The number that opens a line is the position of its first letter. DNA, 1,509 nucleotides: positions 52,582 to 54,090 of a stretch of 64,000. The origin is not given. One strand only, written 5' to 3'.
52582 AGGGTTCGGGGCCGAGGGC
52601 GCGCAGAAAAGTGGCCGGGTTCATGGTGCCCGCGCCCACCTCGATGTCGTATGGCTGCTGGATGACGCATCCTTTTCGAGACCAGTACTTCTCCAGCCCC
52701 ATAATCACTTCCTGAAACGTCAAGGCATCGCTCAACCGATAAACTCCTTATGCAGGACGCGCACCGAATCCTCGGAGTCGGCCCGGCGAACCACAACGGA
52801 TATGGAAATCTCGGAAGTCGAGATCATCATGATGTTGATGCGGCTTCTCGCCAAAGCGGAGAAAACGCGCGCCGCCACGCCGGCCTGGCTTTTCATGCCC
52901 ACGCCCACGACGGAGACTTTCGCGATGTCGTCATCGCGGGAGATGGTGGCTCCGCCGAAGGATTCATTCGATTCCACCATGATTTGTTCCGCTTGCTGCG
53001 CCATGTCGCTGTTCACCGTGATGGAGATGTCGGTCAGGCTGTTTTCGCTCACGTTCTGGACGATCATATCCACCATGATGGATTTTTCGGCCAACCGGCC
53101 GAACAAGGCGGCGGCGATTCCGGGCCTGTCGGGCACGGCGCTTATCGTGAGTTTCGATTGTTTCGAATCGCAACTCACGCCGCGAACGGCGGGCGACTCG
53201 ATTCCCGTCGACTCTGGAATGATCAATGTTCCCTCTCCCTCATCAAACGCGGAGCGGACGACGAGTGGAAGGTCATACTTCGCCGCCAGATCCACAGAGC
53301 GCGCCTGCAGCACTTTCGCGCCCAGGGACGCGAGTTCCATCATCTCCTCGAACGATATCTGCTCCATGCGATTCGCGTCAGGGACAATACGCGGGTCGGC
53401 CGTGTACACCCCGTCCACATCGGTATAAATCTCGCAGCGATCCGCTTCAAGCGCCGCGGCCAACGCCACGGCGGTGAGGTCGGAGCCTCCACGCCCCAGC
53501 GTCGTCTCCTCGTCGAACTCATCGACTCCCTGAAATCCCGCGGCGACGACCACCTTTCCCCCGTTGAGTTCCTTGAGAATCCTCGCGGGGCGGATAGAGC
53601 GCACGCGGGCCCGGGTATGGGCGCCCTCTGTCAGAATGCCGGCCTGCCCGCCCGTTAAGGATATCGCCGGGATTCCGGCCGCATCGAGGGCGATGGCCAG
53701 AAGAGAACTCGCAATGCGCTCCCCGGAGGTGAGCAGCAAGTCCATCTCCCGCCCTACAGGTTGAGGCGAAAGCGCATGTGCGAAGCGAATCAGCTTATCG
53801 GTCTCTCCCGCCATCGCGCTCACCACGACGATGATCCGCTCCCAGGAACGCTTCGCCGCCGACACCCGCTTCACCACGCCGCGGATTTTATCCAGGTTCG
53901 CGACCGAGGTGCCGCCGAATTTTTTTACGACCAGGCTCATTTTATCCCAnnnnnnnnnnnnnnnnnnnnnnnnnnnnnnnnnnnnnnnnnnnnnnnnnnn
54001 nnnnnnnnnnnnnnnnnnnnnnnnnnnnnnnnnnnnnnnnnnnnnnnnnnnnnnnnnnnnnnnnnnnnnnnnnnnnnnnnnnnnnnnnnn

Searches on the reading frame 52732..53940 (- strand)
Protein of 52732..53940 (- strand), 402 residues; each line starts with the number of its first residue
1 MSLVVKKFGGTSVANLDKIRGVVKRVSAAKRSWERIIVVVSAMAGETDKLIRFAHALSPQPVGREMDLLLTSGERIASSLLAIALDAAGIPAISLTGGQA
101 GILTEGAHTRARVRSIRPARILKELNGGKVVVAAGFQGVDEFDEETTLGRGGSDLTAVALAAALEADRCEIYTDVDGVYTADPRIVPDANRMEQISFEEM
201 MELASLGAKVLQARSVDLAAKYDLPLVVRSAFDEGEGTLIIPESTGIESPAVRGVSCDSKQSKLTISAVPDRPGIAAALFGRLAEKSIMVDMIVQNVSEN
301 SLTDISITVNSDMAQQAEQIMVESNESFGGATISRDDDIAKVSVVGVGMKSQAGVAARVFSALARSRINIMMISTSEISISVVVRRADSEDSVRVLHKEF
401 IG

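Call 6: search_protein_families(library=ncbifam, proteins=[window:52732-53940:-], max_evalue=0.01)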
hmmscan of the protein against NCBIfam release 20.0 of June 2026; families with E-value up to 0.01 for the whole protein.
window:52732-53940:- (402 aa): 36 families (the best 25 are shown)
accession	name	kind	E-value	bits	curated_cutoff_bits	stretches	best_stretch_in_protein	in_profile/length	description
NF005155.0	PRK06635.1-4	equivalog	7.6e-162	538.9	346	1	1-400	1-401/407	aspartate kinase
NF005656.0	PRK07431.1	equivalog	2e-152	508.8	657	1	1-400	1-409/587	aspartate kinase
NF005154.0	PRK06635.1-2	equivalog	2.7e-150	501.2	376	1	2-401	3-403/407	aspartate kinase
NF005153.0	PRK06635.1-1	equivalog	3.9e-143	477.4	585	1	1-400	1-405/421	aspartate kinase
TIGR00657.1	asp_kinases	subfamily_domain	1.2e-133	446.5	208.7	2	64-401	104-441/442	aspartate kinase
NF005156.0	PRK06635.1-5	equivalog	2e-128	428.7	594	1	1-400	1-400/411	aspartate kinase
TIGR00656.1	asp_kin_monofn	equivalog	6.1e-127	424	402.25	1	1-401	1-405/407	aspartate kinase, monofunctional class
NF005161.0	PRK06635.2-5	equivalog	1.2e-115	386.6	586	1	4-400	6-400/402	aspartate kinase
NF006068.0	PRK08210.1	equivalog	1.9e-99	333.6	474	1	1-400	1-400/405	aspartate kinase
NF004938.0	PRK06291.1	equivalog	3.3e-95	319.5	528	2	64-401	120-462/468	aspartate kinase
NF006459.0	PRK08841.1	equivalog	3.8e-94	315.9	535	1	1-401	3-379/395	aspartate kinase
NF005157.0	PRK06635.2-1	equivalog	4.5e-85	285.9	832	1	5-398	6-397/401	aspartate kinase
NF005158.0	PRK06635.2-2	equivalog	1.9e-79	267.4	717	1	1-397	1-395/401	aspartate kinase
NF006959.0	PRK09436.1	equivalog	9.1e-78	262.1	726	2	67-400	120-459/819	bifunctional aspartate kinase/homoserine dehydrogenase I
NF006570.0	PRK09084.1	equivalog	2.3e-69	234.6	455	2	64-401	110-449/452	lysine-sensitive aspartokinase 3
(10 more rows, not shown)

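Call 7: search_protein_families(library=pfam, proteins=[window:52732-53940:-], max_evalue=0.01)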
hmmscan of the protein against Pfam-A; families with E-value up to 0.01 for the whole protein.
window:52732-53940:- (402 aa): 5 families
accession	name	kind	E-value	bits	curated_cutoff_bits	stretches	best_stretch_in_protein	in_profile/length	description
PF00696.33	AA_kinase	-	1.2e-51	176.1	24.9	1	3-230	2-234/234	Amino acid kinase family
PF22468.2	ACT_9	-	4.5e-32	110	27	2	342-400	1-61/61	ACT domain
PF13840.12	ACT_7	-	6.3e-19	68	27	1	336-398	3-65/65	ACT domain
PF01842.31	ACT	-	1.5e-15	57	27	2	344-392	2-54/66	ACT domain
PF13740.12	ACT_6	-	0.0091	16.3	23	0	270-303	10-43/76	ACT domain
